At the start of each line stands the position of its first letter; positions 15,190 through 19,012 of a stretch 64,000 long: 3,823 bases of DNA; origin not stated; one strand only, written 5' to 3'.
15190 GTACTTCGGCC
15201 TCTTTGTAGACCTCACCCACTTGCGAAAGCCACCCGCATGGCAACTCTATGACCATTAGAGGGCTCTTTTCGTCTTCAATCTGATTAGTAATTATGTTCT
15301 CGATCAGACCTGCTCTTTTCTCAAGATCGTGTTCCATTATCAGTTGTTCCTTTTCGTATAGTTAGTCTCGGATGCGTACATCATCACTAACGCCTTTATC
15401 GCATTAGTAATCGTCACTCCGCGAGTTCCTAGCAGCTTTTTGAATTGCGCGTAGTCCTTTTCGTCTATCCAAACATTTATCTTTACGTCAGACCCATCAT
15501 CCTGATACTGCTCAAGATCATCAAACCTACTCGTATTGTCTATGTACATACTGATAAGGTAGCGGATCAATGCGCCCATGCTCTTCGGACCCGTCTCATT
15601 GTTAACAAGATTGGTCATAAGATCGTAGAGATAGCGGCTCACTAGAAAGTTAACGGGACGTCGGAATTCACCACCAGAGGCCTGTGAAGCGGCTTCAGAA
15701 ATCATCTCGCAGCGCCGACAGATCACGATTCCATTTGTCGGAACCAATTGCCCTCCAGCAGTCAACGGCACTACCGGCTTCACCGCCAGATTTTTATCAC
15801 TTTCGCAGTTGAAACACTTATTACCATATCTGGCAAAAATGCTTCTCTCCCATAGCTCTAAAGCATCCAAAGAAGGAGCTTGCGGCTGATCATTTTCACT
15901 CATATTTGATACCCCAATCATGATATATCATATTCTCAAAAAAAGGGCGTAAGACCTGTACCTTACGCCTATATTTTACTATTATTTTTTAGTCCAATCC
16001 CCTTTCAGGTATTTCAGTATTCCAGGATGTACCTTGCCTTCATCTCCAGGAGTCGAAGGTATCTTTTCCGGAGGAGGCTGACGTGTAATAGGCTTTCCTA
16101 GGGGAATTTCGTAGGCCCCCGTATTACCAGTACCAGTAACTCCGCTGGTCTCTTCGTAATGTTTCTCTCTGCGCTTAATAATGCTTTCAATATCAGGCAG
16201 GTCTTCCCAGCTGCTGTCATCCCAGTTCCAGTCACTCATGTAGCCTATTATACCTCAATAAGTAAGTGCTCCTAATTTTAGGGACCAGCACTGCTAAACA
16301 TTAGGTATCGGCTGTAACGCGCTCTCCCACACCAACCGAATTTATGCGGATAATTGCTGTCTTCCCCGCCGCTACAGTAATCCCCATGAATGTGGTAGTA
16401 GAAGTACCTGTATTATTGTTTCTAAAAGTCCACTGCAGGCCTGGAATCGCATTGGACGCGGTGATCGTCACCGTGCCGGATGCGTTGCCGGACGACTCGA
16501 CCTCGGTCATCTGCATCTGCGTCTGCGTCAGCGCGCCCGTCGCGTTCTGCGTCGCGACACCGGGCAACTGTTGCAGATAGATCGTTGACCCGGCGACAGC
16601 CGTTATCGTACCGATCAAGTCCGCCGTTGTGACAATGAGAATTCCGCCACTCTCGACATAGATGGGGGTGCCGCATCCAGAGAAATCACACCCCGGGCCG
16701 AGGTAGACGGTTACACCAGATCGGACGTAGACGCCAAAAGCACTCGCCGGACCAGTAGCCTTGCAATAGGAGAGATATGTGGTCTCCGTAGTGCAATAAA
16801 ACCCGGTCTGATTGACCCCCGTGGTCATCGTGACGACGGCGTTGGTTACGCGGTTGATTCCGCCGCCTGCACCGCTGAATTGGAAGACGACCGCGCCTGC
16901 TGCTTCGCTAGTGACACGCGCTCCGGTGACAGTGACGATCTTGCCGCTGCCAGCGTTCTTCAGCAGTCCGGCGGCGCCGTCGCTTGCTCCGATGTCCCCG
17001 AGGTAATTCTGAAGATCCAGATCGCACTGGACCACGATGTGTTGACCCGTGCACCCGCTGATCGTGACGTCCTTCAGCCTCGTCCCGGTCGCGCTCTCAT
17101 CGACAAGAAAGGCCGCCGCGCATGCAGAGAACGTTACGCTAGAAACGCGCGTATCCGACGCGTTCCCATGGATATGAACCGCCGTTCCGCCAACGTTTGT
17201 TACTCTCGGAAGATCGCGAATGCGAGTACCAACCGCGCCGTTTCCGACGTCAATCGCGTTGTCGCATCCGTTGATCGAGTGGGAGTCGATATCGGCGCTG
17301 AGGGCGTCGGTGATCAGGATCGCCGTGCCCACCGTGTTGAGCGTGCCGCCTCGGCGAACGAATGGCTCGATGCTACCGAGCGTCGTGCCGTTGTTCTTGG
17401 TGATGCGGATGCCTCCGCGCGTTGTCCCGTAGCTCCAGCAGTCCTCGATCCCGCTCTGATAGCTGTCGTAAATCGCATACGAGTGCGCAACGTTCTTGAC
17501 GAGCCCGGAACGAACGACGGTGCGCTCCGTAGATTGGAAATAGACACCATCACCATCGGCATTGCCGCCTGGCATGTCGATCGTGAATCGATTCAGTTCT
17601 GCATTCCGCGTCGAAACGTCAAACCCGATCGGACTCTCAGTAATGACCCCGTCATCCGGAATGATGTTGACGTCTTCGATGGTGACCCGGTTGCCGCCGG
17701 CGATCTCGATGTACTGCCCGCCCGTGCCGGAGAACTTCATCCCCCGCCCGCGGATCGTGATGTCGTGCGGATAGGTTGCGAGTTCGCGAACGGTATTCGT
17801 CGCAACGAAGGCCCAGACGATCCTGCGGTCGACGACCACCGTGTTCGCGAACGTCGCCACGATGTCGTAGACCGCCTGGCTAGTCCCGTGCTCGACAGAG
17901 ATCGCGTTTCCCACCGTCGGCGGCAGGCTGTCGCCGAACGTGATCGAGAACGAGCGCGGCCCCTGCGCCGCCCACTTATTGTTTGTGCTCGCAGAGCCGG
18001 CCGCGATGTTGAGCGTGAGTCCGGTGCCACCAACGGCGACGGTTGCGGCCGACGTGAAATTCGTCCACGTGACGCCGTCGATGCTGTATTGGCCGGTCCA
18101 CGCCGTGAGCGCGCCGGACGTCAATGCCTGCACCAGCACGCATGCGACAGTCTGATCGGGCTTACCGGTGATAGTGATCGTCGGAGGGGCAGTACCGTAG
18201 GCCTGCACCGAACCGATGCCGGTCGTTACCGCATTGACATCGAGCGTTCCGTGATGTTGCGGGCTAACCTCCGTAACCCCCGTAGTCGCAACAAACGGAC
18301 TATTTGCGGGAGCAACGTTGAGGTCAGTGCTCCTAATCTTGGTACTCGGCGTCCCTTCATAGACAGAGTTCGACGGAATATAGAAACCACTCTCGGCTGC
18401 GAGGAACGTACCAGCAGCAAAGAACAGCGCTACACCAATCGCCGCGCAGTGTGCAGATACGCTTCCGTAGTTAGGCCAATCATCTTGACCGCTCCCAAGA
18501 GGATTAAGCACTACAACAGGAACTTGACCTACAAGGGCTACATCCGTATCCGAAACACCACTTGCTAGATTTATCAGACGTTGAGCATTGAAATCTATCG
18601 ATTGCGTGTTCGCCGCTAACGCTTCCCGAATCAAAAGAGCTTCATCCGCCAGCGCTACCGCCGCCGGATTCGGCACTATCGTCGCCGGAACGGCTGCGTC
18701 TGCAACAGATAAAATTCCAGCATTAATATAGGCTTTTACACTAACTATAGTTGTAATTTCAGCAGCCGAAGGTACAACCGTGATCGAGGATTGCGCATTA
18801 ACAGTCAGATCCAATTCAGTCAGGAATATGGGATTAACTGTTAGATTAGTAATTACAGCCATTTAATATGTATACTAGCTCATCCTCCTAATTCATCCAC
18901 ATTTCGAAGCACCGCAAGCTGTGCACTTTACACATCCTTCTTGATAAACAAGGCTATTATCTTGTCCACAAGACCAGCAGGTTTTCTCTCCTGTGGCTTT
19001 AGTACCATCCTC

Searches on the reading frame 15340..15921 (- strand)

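Call 5: search_protein_families(library=pfam, proteins=[window:15340-15921:-], max_evalue=0.01)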
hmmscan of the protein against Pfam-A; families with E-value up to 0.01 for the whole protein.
window:15340-15921:- (193 aa): 1 family
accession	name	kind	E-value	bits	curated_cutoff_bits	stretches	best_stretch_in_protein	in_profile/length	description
PF01402.27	RHH_1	-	0.0064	16.9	20.5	0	148-183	2-37/39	Ribbon-helix-helix protein, copG family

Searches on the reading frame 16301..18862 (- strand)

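Call 3: search_protein_families(library=pfam, proteins=[window:16301-18862:-], max_evalue=0.01)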
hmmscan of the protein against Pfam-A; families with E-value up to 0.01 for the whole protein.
window:16301-18862:- (853 aa): 1 family
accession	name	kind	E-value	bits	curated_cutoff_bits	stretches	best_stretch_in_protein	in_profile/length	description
PF13229.12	Beta_helix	-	6.8e-06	26.2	25.9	1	374-493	15-127/158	Right handed beta helix region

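Call 6: search_protein_families(library=phrogs, proteins=[window:16301-18862:-], max_evalue=0.001)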
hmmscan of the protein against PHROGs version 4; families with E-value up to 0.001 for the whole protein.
window:16301-18862:- (853 aa): 0 families
